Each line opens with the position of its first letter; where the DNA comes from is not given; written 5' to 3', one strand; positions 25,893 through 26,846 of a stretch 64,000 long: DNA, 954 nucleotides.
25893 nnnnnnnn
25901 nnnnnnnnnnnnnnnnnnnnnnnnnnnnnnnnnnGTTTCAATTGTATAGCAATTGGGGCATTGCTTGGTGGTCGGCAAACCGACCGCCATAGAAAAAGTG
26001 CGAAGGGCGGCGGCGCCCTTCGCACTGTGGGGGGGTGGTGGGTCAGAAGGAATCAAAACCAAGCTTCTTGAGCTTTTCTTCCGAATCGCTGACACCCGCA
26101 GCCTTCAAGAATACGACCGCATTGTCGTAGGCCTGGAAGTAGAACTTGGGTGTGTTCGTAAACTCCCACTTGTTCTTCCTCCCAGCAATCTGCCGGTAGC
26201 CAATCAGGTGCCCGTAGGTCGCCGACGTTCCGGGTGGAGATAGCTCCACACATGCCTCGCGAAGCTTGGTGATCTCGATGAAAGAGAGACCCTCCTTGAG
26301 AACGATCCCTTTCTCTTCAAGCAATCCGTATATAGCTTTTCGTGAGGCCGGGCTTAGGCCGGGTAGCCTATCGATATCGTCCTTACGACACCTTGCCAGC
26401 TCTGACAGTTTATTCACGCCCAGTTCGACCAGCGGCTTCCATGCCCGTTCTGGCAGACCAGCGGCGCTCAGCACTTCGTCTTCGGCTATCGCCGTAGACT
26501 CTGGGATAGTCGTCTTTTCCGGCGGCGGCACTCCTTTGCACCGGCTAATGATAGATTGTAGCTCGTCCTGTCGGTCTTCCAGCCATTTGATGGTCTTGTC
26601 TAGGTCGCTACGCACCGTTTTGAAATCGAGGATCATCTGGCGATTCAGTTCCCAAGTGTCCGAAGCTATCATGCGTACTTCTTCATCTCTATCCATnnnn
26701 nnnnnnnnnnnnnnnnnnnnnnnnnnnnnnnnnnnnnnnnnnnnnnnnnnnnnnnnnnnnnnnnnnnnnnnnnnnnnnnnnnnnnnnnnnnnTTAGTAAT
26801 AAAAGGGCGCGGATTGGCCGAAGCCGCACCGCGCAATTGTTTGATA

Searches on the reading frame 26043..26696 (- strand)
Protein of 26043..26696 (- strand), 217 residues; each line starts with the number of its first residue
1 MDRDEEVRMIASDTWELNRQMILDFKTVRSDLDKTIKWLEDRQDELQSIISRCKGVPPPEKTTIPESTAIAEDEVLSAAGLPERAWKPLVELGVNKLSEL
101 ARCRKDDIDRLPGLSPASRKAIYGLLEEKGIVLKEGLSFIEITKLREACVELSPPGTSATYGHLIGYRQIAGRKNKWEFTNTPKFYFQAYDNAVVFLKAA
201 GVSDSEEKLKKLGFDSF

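Call 9: search_protein_families(library=pfam, proteins=[window:26043-26696:-], max_evalue=0.01)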
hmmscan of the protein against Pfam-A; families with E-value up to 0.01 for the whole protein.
window:26043-26696:- (217 aa): 0 families

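Call 23: search_protein_families(library=phrogs, proteins=[window:26043-26696:-], max_evalue=0.01)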
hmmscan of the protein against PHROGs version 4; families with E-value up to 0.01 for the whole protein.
window:26043-26696:- (217 aa): 0 families

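Call 24: search_protein_families(library=ncbifam, proteins=[window:26043-26696:-], max_evalue=0.01)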
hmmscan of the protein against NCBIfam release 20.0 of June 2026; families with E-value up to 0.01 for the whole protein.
window:26043-26696:- (217 aa): 1 family
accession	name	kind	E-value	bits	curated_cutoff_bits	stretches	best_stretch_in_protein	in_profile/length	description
NF005841.0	PRK07758.1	equivalog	0.0037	17.5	115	1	52-134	21-95/95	hypothetical protein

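Call 30: find_homologous_proteins(query=window:26043-26696:-)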
Query window:26043-26696:- (217 aa): 1 proteins with E <= 0.001 among 558 candidates.
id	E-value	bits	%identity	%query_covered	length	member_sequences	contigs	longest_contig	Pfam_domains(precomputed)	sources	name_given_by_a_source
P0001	9.8e-140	481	100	100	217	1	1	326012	-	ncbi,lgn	-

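Call 50: find_encoding_contigs(protein=P0005, flank=10000, max_places=4)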
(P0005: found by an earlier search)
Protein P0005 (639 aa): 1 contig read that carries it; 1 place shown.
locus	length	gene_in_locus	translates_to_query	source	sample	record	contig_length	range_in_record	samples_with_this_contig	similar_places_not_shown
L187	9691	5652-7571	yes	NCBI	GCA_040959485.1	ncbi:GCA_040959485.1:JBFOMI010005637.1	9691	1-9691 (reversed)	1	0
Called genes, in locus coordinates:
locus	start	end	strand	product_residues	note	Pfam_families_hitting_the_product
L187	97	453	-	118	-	PF12844:HTH_19 (faint), PF13744:HTH_37 (faint), PF01381:HTH_3, PF13560:HTH_31, PF22495:HTH_92 (weak)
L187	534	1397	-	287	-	PF00753:Lactamase_B, PF12706:Lactamase_B_2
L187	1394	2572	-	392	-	PF03772:Competence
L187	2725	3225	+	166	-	PF01025:GrpE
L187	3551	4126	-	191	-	-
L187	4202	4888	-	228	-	-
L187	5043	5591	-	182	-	-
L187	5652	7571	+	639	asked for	PF00012:HSP70, PF06723:MreB_Mbl, PF02782:FGGY_C (weak)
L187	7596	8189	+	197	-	-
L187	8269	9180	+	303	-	-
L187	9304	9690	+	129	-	?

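Call 51: find_encoding_contigs(protein=P0003, flank=10000, max_places=4)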
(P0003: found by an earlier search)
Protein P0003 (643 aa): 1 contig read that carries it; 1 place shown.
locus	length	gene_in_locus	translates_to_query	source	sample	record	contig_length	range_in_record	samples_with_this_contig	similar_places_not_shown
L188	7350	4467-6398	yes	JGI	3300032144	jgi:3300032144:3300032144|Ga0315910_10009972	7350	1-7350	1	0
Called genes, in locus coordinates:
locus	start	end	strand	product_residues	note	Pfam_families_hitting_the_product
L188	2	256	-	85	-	?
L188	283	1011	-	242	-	PF20772:TACO1_YebC_N, PF01709:Transcrip_reg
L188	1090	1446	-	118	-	PF13560:HTH_31, PF01381:HTH_3, PF12844:HTH_19 (weak)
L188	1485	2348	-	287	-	PF00753:Lactamase_B, PF12706:Lactamase_B_2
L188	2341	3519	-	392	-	PF03772:Competence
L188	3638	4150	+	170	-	PF01025:GrpE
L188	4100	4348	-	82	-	-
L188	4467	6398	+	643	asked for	PF00012:HSP70, PF06723:MreB_Mbl, PF02782:FGGY_C (weak)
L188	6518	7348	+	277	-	?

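Call 85: search_solved_structures(query=window:26043-26696:-, max_evalue=1)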
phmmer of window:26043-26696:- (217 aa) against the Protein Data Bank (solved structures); distinct sequences matched with E-value up to 1: 12.
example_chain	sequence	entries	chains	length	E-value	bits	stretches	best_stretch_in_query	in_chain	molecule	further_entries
1iw7_A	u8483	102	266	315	0.0069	19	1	53-135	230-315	RNA polymerase alpha subunit | DNA-directed RNA polymerase alpha chain | DNA-directed RNA polymerase subunit alpha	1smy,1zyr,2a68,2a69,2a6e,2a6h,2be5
1doq_A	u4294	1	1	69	0.016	17.8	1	75-135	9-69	RNA POLYMERASE ALPHA SUBUNIT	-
4mq9_A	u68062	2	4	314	0.026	17.2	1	53-134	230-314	DNA-directed RNA polymerase subunit alpha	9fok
1z3e_B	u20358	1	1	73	0.27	13.8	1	79-134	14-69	DNA-directed RNA polymerase alpha chain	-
1i6v_A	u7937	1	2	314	0.28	13.8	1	54-135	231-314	DNA-DIRECTED RNA POLYMERASE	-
3ihq_B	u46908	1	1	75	0.31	13.7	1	79-134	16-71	DNA-directed RNA polymerase subunit alpha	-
3gfk_B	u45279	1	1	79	0.34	13.5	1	78-134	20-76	DNA-directed RNA polymerase subunit alpha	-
1l9u_A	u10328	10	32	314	0.47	13.1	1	57-135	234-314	RNA POLYMERASE, ALPHA SUBUNIT | DNA-directed RNA polymerase alpha chain | DNA-directed RNA polymerase subunit alpha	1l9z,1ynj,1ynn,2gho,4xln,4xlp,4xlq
5tjg_A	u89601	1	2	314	0.47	13.1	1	57-135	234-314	DNA-directed RNA polymerase subunit alpha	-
1hqm_A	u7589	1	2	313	0.47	13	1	57-135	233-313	DNA-directed RNA polymerase subunit alpha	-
9hjm_J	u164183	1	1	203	0.5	13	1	88-136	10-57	DUF4827 domain-containing protein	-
7l7b_A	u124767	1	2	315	0.8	12.3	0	79-134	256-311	DNA-directed RNA polymerase subunit alpha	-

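Call 97: search_protein_representatives(protein=window:26043-26696:-)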
Query: 217 residues. Proteins with E-value up to 0.001 (for the whole library): 7; up to 1e-10: 4; up to 1e-30: 2. The best 7 are listed.
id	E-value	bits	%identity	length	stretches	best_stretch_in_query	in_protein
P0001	3.1e-140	480.9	100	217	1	1-217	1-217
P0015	4.6e-44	166.7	46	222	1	4-213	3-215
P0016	2.6e-23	98.9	36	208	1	55-217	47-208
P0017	7.7e-20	87.5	33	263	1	45-217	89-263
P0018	7.3e-08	48.4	57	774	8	133-159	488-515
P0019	2.6e-05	40.1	30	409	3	77-135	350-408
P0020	1.0e-04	38.1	28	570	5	64-127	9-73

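Call 98: find_encoding_contigs(protein=P0015, flank=10000, max_places=4)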
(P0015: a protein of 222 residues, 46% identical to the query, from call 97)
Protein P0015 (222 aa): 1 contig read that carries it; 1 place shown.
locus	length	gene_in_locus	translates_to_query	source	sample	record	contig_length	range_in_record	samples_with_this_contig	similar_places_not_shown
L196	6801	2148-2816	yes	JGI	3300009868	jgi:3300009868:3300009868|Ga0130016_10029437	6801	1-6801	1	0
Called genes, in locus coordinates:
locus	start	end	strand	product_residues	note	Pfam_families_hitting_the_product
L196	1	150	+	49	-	?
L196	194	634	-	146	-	-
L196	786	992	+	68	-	-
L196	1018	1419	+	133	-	-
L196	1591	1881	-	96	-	-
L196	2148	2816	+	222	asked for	-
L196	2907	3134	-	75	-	-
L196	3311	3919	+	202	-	PF00226:DnaJ, PF01556:DnaJ_C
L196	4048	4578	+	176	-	-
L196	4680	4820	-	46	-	-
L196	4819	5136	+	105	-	-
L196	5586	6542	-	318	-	PF00890:FAD_binding_2 (faint), PF01266:DAO (faint), PF07992:Pyr_redox_2, PF13738:Pyr_redox_3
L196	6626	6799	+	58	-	?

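Call 99: find_encoding_contigs(protein=P0016, flank=10000, max_places=4)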
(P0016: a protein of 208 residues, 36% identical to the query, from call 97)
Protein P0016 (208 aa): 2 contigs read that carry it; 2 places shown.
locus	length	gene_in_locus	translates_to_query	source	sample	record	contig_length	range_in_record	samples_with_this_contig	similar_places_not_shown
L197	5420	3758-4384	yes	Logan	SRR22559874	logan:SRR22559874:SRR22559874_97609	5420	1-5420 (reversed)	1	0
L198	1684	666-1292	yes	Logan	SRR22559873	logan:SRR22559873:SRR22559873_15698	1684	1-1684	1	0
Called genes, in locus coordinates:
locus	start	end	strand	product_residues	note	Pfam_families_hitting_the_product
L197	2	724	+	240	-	?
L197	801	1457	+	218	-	-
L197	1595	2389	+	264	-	PF00106:adh_short, PF13561:adh_short_C2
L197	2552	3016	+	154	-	-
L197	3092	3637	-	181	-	PF08719:NADAR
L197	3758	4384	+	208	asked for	PF03118:RNA_pol_A_CTD (weak)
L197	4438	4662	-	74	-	-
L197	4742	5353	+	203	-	PF00226:DnaJ, PF01556:DnaJ_C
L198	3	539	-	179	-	?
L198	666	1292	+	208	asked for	PF03118:RNA_pol_A_CTD (weak)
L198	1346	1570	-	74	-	-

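Call 102: find_encoding_contigs(protein=P0017, flank=10000, max_places=4)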
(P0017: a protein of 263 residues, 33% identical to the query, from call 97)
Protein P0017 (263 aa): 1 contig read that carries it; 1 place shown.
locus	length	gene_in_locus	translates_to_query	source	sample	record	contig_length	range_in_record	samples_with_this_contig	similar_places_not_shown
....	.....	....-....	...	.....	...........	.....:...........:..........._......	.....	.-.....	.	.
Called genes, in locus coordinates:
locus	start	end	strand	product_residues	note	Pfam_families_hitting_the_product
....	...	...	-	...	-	-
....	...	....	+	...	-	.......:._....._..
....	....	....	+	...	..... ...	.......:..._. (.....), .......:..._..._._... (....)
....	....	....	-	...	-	-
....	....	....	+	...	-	-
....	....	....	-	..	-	-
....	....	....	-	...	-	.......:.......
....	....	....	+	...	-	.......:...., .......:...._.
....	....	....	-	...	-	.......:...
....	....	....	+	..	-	-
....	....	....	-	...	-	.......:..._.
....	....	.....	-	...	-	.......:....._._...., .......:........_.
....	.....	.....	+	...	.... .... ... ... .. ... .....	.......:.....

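Call 105: find_related_loci(query=A4, collection=viral_contigs, flank=6000)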
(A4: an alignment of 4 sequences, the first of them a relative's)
Query A4 (217 aa) in viral_contigs; peptide patterns used: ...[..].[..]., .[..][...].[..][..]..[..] (x = any residue, [..] = any of these).
86 stretches matched a pattern, but none encodes a relative of the query by tblastn (E <= 1e-3).

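Call 106: find_homologous_proteins(query=A4, max_evalue=0.00001)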
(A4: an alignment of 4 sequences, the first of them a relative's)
Query A4 (4 sequences) (217 aa, profile of the alignment): 4 proteins with E <= 0.00001 among 8000 candidates.
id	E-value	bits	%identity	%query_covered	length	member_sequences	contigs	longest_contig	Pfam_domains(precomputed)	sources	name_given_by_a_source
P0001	2.9e-98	346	100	100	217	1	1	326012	-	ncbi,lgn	-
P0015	9.6e-95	334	45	97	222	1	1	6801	-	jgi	-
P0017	1.8e-89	317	33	82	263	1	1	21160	PF14520.13,PF03118.22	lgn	-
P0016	8.8e-88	312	33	94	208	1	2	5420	PF03118.22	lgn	-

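Call 112: predict_structure(alignment_id=A4)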
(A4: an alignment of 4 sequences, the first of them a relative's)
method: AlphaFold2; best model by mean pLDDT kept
length: 217 residues; sequences in the alignment: 4
mean_pLDDT: 82.0   pTM: 0.63
mean pLDDT of the five models: 82.0, 80.9, 80.6, 77.9, 77.4
residues with pLDDT >= 90: 62; 70-90: 129; 50-70: 14; < 50: 12
segments of 3 or more residues with pLDDT < 50: 56-67
pLDDT, mean of each block of 10 residues (from residue 1): 77 86 81 82 76 51 41 79 90 91 89 89 91 84 91 86 87 79 88 93 91 83
secondary structure, 60 per line:
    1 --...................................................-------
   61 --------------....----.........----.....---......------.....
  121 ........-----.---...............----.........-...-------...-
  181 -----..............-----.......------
elements in order: H3-53 H83-91 H97-100 H105-109 H116-128 H138-152 H157-165 E167-169 E177-179 H186-199 H205-211

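Call 114: fold_search(model_id=the predicted structure, library=pdb)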
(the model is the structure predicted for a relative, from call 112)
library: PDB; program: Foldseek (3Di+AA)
matches with E <= 10: 135; with E <= 0.001: 0
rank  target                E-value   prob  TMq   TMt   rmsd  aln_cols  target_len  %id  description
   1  9a4w_A                7.6e-03  1.00  0.29  0.20  18.0       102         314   20  Integrative model of RPOA-RPOC by crosslinking MS and deep learning (released 2024-09-18)
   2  1doq                  4.0e-02  1.00  0.28  0.80   3.3        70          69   30  THE C-TERMINAL DOMAIN OF THE RNA POLYMERASE ALPHA SUBUNIT FROM THERMUS THERMOPHILUS (released 2000-01-05)
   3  1z3e_B                4.5e-02  1.00  0.28  0.84   1.2        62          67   26  Crystal Structure of Spx in Complex with the C-terminal Domain of the RNA Polymerase Alpha Subunit (released 2005-10-11)
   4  3gfk_B                5.0e-02  1.00  0.28  0.74   9.8        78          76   23  Crystal structure of Bacillus subtilis Spx/RNA polymerase alpha subunit C-terminal domain complex (released 2009-03-10)
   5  1lb2_B                8.9e-02  1.00  0.26  0.73   3.0        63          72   19  Structure of the E. coli alpha C-terminal domain of RNA polymerase in complex with CAP and DNA (released 2002-09-06)
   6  8y5l_A1               8.9e-02  1.00  0.29  0.21  21.4        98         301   17  E.coli transcription translation coupling complex in TTC-B state 1 (subclass1) containing mRNA with 30-mer spacer, Nu (released 2025-08-13)
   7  5nwt_A                1.1e-01  1.00  0.27  0.19   3.0        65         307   18  Crystal Structure of Escherichia coli RNA polymerase - Sigma54 Holoenzyme complex (released 2017-09-13)
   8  9zum_E                1.4e-01  1.00  0.27  0.71   2.9        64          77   17  Structure of the Caulobacter crescentus RNAP alpha-CTD bound to AT rich DNA (released 2026-02-25)
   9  8f1i_H                1.9e-01  0.98  0.28  0.21  18.8       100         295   17  SigN RNA polymerase early-melted intermediate bound to mismatch fragment dhsU36mm1 (-12T) (released 2023-04-05)
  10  7khc_A                1.9e-01  0.97  0.27  0.20  16.5        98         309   19  Escherichia coli RNA polymerase and rrnBP1 promoter closed complex (released 2020-10-28)
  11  6flq_B                2.3e-01  0.95  0.27  0.20  22.3        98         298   15  CryoEM structure of E.coli RNA polymerase paused elongation complex bound to NusA (released 2018-03-21)
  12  5i2d_A                2.5e-01  0.99  0.25  0.19   5.8        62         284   29  Crystal structure of T. thermophilus TTHB099 class II transcription activation complex: TAP-RPo (released 2016-06-22)
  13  8igr_G                2.5e-01  0.99  0.26  0.19   2.5        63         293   19  Cryo-EM structure of CII-dependent transcription activation complex (released 2023-05-17)
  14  9gdo_G                2.5e-01  0.99  0.27  0.76   3.0        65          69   18  Cryo-EM structure of Vibrio cholerae RNA polymerase holoenzyme bound to an ompU promoter DNA fragment (released 2025-12-17)
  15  6n4c_A                2.5e-01  0.98  0.25  0.18   3.5        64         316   19  EM structure of the DNA wrapping in bacterial open transcription initiation complex (released 2020-05-27)
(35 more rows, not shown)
